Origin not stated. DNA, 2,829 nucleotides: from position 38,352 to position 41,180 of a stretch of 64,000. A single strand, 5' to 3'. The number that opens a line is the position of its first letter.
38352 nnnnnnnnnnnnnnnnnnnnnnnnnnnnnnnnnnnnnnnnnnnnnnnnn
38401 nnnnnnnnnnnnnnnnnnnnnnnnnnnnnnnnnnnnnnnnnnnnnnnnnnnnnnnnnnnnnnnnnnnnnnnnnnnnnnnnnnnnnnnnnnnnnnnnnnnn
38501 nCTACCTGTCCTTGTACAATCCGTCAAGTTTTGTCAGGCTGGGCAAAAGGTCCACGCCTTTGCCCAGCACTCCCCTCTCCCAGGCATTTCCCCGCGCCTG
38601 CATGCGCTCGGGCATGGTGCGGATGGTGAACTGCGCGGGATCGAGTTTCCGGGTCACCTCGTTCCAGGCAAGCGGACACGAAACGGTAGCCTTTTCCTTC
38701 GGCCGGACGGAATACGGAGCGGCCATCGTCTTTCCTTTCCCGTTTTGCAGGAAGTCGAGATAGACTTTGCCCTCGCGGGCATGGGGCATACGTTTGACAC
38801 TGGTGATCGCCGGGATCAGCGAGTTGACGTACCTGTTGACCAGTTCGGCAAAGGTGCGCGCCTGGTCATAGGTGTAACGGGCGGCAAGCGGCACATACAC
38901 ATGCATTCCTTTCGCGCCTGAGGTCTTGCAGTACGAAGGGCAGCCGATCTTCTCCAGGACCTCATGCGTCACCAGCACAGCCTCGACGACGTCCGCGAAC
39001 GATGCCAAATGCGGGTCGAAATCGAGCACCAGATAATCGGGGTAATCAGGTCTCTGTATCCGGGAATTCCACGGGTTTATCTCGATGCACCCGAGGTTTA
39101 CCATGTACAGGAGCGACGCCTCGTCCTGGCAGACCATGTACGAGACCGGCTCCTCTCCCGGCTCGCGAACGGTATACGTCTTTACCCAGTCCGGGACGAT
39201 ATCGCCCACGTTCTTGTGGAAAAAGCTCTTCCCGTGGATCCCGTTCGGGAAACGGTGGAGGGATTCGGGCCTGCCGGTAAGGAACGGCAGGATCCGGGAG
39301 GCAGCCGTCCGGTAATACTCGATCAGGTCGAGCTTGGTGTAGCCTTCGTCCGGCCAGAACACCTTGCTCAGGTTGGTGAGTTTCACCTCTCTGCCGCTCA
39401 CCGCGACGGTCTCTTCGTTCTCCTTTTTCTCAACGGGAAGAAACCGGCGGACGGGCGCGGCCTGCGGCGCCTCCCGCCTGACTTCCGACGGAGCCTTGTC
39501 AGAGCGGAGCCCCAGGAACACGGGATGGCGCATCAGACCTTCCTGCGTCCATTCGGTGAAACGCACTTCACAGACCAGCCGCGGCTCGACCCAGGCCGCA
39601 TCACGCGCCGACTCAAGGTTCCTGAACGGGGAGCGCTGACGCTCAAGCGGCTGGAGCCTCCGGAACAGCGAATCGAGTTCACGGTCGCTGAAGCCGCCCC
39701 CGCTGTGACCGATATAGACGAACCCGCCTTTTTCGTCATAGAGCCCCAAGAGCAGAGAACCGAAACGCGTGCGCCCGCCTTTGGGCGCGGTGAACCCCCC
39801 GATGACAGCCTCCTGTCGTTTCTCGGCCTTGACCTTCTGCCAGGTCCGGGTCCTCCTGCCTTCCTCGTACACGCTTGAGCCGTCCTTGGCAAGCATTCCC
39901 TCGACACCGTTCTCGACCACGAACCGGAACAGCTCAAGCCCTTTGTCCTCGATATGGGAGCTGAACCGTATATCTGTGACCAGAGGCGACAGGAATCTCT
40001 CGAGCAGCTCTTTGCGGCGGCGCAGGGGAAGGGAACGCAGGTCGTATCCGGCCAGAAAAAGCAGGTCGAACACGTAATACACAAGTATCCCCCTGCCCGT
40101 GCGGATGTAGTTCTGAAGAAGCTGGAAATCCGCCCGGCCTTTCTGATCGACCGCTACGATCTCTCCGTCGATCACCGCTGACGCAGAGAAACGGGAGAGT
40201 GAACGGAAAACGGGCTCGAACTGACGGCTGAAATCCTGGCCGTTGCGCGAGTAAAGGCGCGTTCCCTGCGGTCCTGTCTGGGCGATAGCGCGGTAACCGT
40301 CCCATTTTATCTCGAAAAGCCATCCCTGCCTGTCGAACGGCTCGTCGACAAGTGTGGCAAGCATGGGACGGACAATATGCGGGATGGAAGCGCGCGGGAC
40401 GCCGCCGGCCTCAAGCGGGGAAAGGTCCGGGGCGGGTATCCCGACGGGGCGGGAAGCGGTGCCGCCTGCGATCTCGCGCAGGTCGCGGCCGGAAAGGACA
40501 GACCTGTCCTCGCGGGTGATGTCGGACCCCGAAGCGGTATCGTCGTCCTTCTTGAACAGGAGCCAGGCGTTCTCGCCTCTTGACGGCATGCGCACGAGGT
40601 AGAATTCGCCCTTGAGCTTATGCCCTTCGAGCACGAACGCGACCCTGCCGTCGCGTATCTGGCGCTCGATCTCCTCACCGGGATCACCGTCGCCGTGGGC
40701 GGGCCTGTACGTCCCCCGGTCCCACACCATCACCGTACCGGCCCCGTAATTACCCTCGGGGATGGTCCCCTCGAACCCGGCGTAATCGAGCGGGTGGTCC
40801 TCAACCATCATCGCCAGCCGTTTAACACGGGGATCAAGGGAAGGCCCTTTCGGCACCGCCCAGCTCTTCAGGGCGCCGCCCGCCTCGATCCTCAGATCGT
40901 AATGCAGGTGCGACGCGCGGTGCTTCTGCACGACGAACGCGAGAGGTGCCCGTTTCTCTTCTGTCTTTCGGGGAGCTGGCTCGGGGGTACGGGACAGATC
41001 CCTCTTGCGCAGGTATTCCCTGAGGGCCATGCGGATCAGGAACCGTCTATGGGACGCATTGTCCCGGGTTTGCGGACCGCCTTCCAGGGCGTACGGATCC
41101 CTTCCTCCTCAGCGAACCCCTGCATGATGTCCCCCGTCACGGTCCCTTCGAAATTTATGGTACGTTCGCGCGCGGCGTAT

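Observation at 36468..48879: NHEJ (LigD, Ku) embedded in a co-directional stress or dormancy island with trehalose and glycogen genes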

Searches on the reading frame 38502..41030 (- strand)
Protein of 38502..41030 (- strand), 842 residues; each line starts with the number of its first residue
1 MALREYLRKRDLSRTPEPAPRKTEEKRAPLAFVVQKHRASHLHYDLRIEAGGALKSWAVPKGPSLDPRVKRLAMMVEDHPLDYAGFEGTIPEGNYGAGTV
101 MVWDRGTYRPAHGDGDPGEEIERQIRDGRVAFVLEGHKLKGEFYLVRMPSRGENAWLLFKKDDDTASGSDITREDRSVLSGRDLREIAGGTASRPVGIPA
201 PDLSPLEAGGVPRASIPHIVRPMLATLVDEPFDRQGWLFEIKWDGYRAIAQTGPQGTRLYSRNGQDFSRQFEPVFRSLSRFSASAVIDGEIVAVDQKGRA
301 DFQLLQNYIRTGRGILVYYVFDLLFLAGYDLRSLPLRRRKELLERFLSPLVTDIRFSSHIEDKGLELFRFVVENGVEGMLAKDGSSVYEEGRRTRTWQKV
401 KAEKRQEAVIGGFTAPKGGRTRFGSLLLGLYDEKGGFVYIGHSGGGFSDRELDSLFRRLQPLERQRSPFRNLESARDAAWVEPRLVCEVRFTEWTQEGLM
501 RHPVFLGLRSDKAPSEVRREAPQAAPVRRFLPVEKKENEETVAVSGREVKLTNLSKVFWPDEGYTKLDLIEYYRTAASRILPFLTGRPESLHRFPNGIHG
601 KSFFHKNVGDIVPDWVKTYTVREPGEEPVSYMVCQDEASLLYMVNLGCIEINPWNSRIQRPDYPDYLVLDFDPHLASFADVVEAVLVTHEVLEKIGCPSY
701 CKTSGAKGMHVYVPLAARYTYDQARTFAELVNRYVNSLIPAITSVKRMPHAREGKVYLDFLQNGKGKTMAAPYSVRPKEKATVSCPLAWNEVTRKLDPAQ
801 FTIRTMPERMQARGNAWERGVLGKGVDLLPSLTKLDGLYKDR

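Call 3: search_protein_families(library=pfam, proteins=[window:38502-41030:-])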
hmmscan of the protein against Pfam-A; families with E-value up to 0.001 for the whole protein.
window:38502-41030:- (842 aa): 5 families
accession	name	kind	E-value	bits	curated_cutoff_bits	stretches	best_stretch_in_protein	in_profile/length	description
PF21686.3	LigD_Prim-Pol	-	3.2e-88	296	27.4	1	565-817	1-254/254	LigD, primase-polymerase domain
PF13298.12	LigD_N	-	1.8e-42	144.3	31.1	1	35-147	1-107/107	DNA Ligase D 3'-phosphoesterase domain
PF04679.21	DNA_ligase_A_C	-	5.1e-30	104.2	27.5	1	420-512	2-94/94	ATP dependent DNA ligase C terminal region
PF01068.26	DNA_ligase_A_M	-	2.5e-29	102.9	26.2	1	222-401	1-204/204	ATP dependent DNA ligase domain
PF01896.25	DNA_primase_S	-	2.1e-05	25.4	26.8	1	670-789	4-163/163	DNA primase small subunit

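Call 4: search_protein_families(library=ncbifam, proteins=[window:38502-41030:-])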
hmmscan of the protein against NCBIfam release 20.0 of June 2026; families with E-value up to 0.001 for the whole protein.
window:38502-41030:- (842 aa): 15 families
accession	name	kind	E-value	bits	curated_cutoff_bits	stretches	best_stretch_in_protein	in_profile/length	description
NF004628.0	PRK05972.1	subfamily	2.9e-245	816.4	895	1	2-818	5-849/870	ATP-dependent DNA ligase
NF007210.0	PRK09632.1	equivalog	1.5e-184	615.4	989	2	2-520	300-780/781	ATP-dependent DNA ligase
TIGR02776.1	NHEJ_ligase_prk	equivalog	1.5e-163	545.9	373.2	1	235-818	5-583/587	DNA ligase D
NF007211.0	PRK09633.1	equivalog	2.1e-88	297.3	774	1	222-817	3-587/610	DNA ligase D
TIGR02779.1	NHEJ_ligase_lig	equivalog_domain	2e-87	293.2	227.75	1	222-518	1-301/302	non-homologous end-joining DNA ligase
TIGR02778.1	ligD_pol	equivalog_domain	3e-74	249.8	214.7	1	549-793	1-244/245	non-homologous end-joining DNA ligase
TIGR02777.1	LigD_PE_dom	equivalog_domain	1.8e-62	209.8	144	1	3-163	1-155/156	DNA ligase D, 3'-phosphoesterase domain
NF005796.0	PRK07636.1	subfamily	1.5e-40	139.1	337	1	220-414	3-198/275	ATP-dependent DNA ligase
NF006078.0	PRK08224.1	equivalog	3.4e-39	134.8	296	1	216-519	5-331/350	ATP-dependent DNA ligase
TIGR00574.1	dnl1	superfamily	6e-35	120.9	217.8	1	220-519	170-518/527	ATP-dependent DNA ligase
NF002868.0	PRK03180.1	equivalog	2.3e-26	92.6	641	1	219-509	183-480/509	ATP-dependent DNA ligase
TIGR04120.1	DNA_lig_bact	equivalog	1.8e-25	90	400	1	218-516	200-515/526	cisplatin damage response ATP-dependent DNA ligase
NF006701.0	PRK09247.1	equivalog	9e-25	87.6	543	1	228-516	214-524/540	ATP-dependent DNA ligase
NF041331.1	LigA_Halo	equivalog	2.9e-22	78.9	830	1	239-516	251-540/552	ATP-dependent DNA ligase LigA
NF006592.0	PRK09125.1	equivalog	1.2e-07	31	200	1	221-450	30-246/283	DNA ligase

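Call 16: find_homologous_proteins(query=window:38502-41030:-, max_evalue=1e-50)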
Query window:38502-41030:- (842 aa): 8000 proteins with E <= 1e-50 among 8000 candidates; the best 120 are listed.
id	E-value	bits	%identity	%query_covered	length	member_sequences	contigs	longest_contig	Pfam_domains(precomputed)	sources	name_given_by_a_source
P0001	0.0e+0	1951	100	100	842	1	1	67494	PF01896.26,PF21686.4,PF01068.27,PF13298.13,PF04679.22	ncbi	ncbi:MAG: DNA ligase D [Deltaproteobacteria bacterium]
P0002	0.0e+0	1012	54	100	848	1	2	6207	PF21686.4,PF01068.27,PF13298.13,PF04679.22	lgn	-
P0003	3.5e-298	1010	56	99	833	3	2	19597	PF21686.4,PF01068.27,PF13298.13,PF04679.22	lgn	-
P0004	4.4e-298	1009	54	99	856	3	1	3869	PF09414.16,PF21686.4,PF01068.27,PF13298.13,PF04679.22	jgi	-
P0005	6.2e-298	1009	54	99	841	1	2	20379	PF01896.26,PF09414.16,PF21686.4,PF01068.27,PF13298.13,PF04679.22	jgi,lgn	jgi:bifunctional non-homologous end joining protein LigD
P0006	1.3e-297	1008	54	99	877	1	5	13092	PF21686.4,PF01068.27,PF13298.13,PF04679.22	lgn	-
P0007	2.8e-296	1003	52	99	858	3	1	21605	PF21686.4,PF01068.27,PF13298.13,PF04679.22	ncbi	ncbi:MAG: DNA ligase D [Syntrophaceae bacterium]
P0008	5.0e-296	1003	53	99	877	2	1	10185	PF21686.4,PF01068.27,PF13298.13,PF04679.22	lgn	-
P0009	3.4e-293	993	54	100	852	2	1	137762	PF21686.4,PF01068.27,PF13298.13,PF04679.22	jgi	jgi:bifunctional non-homologous end joining protein LigD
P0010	4.4e-293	993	54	100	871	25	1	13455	PF21686.4,PF01068.27,PF13298.13,PF04679.22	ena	-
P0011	4.9e-293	993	53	99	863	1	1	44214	PF09414.16,PF21686.4,PF01068.27,PF13298.13,PF04679.22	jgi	-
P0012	8.4e-293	992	54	100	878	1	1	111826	PF21686.4,PF01068.27,PF13298.13,PF04679.22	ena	-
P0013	4.9e-291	986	52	100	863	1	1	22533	PF21686.4,PF01068.27,PF13298.13,PF04679.22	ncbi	-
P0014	3.0e-289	980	54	99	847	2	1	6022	PF01896.26,PF09414.16,PF21686.4,PF01068.27,PF13298.13,PF04679.22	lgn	-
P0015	1.2e-288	978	54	100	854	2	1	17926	PF21686.4,PF01068.27,PF13298.13,PF04679.22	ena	-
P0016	1.7e-288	978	54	100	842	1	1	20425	PF21686.4,PF01068.27,PF13298.13,PF04679.22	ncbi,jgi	ncbi:MAG: DNA ligase D [Syntrophorhabdales bacterium]|jgi:bifunctional non-homologous end joining pr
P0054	2.0e-281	954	52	99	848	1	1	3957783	PF21686.4,PF01068.27,PF13298.13,PF04679.22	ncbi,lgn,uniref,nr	ncbi:DNA ligase D [Geobacter sp. DSM 9736]|uniref:DNA ligase D n=1 Tax=Geobacter sp. DSM 9736 TaxID=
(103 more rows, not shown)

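Call 17: find_encoding_contigs(protein=P0001, flank=10000, max_places=3)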
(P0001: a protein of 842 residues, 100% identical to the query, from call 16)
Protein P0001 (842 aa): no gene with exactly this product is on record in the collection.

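Call 18: find_encoding_contigs(protein=P0007, flank=10000, max_places=3)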
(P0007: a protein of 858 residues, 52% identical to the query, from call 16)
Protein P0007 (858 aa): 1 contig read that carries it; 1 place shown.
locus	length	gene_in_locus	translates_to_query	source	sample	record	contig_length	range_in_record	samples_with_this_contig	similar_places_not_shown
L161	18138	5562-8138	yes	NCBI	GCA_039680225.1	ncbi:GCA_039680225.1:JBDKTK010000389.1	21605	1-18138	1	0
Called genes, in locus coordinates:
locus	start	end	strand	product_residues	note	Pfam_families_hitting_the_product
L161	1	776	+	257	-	PF26550:Tricorn_2nd (faint)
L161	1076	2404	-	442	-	PF00675:Peptidase_M16, PF05193:Peptidase_M16_C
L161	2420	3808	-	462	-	PF00675:Peptidase_M16, PF05193:Peptidase_M16_C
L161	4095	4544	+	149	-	PF01814:Hemerythrin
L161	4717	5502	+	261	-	PF02735:Ku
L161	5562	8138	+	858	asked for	PF13298:LigD_N, PF01068:DNA_ligase_A_M, PF04679:DNA_ligase_A_C, PF21686:LigD_Prim-Pol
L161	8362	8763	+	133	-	PF12092:DUF3568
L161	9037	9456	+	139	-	PF10025:DUF2267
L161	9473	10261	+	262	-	PF01904:DUF72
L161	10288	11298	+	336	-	PF00389:2-Hacid_dh, PF02826:2-Hacid_dh_C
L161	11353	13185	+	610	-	PF02922:CBM_48, PF00128:Alpha-amylase, PF02806:Alpha-amylase_C (weak)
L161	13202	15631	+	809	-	PF03065:Glyco_hydro_57, PF12055:DUF3536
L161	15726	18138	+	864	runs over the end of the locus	PF00128:Alpha-amylase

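Call 19: find_encoding_contigs(protein=P0003, flank=10000, max_places=3)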
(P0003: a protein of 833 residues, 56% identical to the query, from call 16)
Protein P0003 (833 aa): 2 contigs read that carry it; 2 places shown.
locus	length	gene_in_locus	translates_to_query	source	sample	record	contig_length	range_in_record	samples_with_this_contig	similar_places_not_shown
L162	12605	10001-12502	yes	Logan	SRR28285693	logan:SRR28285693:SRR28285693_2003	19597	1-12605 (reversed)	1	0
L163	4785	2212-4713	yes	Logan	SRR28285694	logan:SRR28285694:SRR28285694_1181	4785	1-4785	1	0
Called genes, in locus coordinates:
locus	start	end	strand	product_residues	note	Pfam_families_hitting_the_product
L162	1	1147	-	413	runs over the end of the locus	PF13439:Glyco_transf_4, PF13579:Glyco_trans_4_4, PF20706:GT4-conflict, PF00534:Glycos_transf_1, PF13692:Glyco_trans_1_4, PF13524:Glyco_trans_1_2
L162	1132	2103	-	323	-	PF13524:Glyco_trans_1_2, PF13692:Glyco_trans_1_4, PF00534:Glycos_transf_1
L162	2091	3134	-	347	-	PF01075:Glyco_transf_9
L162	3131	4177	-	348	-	PF01075:Glyco_transf_9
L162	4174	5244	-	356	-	PF01075:Glyco_transf_9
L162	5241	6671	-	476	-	PF00294:PfkB, PF01467:CTP_transf_like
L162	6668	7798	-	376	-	PF13580:SIS_2, PF08645:PNK3P (weak), PF13419:HAD_2 (faint), PF00702:Hydrolase, PF13242:Hydrolase_like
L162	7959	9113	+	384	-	-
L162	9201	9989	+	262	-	PF02735:Ku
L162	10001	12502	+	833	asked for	PF13298:LigD_N, PF01068:DNA_ligase_A_M, PF04679:DNA_ligase_A_C, PF21686:LigD_Prim-Pol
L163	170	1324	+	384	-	-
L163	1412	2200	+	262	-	PF02735:Ku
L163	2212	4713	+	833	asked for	PF13298:LigD_N, PF01068:DNA_ligase_A_M, PF04679:DNA_ligase_A_C, PF21686:LigD_Prim-Pol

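Call 20: find_encoding_contigs(protein=P0054, flank=10000, max_places=2)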
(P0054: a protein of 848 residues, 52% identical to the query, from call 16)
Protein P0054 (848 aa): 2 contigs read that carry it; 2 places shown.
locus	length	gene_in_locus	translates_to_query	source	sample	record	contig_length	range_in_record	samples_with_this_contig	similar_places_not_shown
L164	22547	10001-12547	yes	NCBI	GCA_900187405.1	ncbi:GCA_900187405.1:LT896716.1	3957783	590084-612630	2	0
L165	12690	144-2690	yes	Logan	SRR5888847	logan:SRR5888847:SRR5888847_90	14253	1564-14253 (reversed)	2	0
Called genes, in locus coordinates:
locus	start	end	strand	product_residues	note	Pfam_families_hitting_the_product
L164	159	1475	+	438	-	PF05697:Trigger_N, PF00254:FKBP_C, PF05698:Trigger_C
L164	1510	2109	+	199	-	PF00574:CLP_protease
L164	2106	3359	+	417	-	PF06689:zf-C4_ClpX, PF01078:Mg_chelatase (faint), PF05496:RuvB_N (weak), PF00004:AAA, PF07724:AAA_2, PF07728:AAA_5 (faint), PF10431:ClpB_D2-small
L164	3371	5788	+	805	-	PF02190:LON_substr_bdg, PF08298:AAA_PrkA (faint), PF13401:AAA_22 (faint), PF00004:AAA, PF07728:AAA_5, PF22667:Lon_lid, PF05362:Lon_C, PF13541:ChlI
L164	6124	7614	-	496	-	PF07992:Pyr_redox_2 (faint), PF00890:FAD_binding_2, PF01266:DAO, PF01494:FAD_binding_3 (faint), PF12831:FAD_oxidored (weak), PF13450:NAD_binding_8 (faint), PF00355:Rieske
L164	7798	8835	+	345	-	PF14827:dCache_3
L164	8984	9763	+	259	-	PF02735:Ku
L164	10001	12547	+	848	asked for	PF13298:LigD_N, PF01068:DNA_ligase_A_M, PF04679:DNA_ligase_A_C, PF21686:LigD_Prim-Pol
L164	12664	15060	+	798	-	PF00497:SBP_bac_3, PF00989:PAS, PF08448:PAS_4, PF13426:PAS_9, PF08447:PAS_3, PF02518:HATPase_c, PF00072:Response_reg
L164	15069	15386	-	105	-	-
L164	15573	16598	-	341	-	PF00106:adh_short, PF08659:KR, PF13561:adh_short_C2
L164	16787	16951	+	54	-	-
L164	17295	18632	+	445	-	PF00270:DEAD, PF04851:ResIII (weak), PF00271:Helicase_C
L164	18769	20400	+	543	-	PF00669:Flagellin_N, PF01752:Peptidase_M9 (weak), PF00700:Flagellin_C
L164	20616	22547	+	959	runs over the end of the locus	PF00148:Oxidored_nitro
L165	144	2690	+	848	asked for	PF13298:LigD_N, PF01068:DNA_ligase_A_M, PF04679:DNA_ligase_A_C, PF21686:LigD_Prim-Pol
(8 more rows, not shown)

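Call 21: find_encoding_contigs(protein=P0016, flank=10000, max_places=2)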
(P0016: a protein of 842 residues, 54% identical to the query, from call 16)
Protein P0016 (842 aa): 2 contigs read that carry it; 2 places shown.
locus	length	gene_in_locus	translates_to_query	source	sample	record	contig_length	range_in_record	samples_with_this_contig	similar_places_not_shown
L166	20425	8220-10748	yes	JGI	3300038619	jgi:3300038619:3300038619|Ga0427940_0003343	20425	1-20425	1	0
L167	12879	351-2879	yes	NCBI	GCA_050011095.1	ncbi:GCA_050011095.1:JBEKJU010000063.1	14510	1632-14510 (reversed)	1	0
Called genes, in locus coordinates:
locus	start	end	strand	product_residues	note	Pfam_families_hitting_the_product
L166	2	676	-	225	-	?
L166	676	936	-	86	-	-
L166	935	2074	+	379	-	PF02786:CPSase_L_D2 (weak), PF08442:ATP-grasp_2, PF13549:ATP-grasp_5, PF24948:Citrate_synth_N (weak), PF00549:Ligase_CoA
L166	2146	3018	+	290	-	PF02629:CoA_binding, PF13607:Succ_CoA_lig, PF00549:Ligase_CoA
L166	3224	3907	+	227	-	PF01713:Smr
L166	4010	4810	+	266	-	PF01408:GFO_IDH_MocA (weak), PF02558:ApbA (weak), PF03446:NAD_binding_2, PF03807:F420_oxidored, PF14748:P5CR_dimer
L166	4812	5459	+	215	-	PF01135:PCMT, PF00398:RrnaAD (faint)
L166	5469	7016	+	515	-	PF03023:MurJ, PF01554:MatE (weak)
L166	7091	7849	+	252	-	PF02735:Ku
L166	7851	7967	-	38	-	-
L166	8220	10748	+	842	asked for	PF13298:LigD_N, PF01068:DNA_ligase_A_M, PF04679:DNA_ligase_A_C, PF21686:LigD_Prim-Pol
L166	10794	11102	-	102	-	PF01381:HTH_3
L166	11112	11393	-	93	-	PF05015:HigB-like_toxin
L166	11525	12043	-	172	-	-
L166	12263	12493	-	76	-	PF10387:DUF2442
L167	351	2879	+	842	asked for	PF13298:LigD_N, PF01068:DNA_ligase_A_M, PF04679:DNA_ligase_A_C, PF21686:LigD_Prim-Pol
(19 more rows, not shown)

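Call 22: find_encoding_contigs(protein=P0009, flank=10000, max_places=2)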
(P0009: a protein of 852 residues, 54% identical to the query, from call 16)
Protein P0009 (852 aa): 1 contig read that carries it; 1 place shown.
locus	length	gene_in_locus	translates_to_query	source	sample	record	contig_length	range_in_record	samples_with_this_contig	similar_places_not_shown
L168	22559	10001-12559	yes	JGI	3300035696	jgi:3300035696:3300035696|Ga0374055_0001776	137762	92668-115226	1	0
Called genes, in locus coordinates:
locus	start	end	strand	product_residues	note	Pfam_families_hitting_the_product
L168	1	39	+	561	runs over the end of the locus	PF00501:AMP-binding, PF13193:AMP-binding_C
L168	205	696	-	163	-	-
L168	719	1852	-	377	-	PF00142:Fer4_NifH, PF01656:CbiA, PF02374:ArsA_ATPase (weak), PF06564:CBP_BcsQ, PF09140:MipZ, PF13614:AAA_31, PF02922:CBM_48, PF16561:AMPK1_CBM, +1 more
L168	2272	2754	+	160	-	PF00111:Fer2, PF01799:Fer2_2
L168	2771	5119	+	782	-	PF20256:MoCoBD_2, PF01315:Ald_Xan_dh_C (faint), PF02738:MoCoBD_1, PF20256:MoCoBD_2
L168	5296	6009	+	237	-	PF02596:DUF169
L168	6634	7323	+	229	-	PF01713:Smr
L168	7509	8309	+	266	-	PF01408:GFO_IDH_MocA (weak), PF02558:ApbA (weak), PF03446:NAD_binding_2, PF03807:F420_oxidored, PF14748:P5CR_dimer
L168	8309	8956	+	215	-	PF01135:PCMT, PF00398:RrnaAD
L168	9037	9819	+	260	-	PF02735:Ku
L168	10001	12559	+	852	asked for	PF13298:LigD_N, PF01068:DNA_ligase_A_M, PF04679:DNA_ligase_A_C, PF21686:LigD_Prim-Pol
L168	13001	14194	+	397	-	PF00155:Aminotran_1_2, PF01212:Beta_elim_lyase (weak), PF01041:DegT_DnrJ_EryC1 (weak), PF01053:Cys_Met_Meta_PP (weak)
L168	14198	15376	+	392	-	PF00155:Aminotran_1_2, PF00266:Aminotran_5 (weak), PF01041:DegT_DnrJ_EryC1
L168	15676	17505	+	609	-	PF02730:AFOR_N, PF01314:AFOR_C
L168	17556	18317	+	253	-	PF00106:adh_short, PF08659:KR (weak), PF13561:adh_short_C2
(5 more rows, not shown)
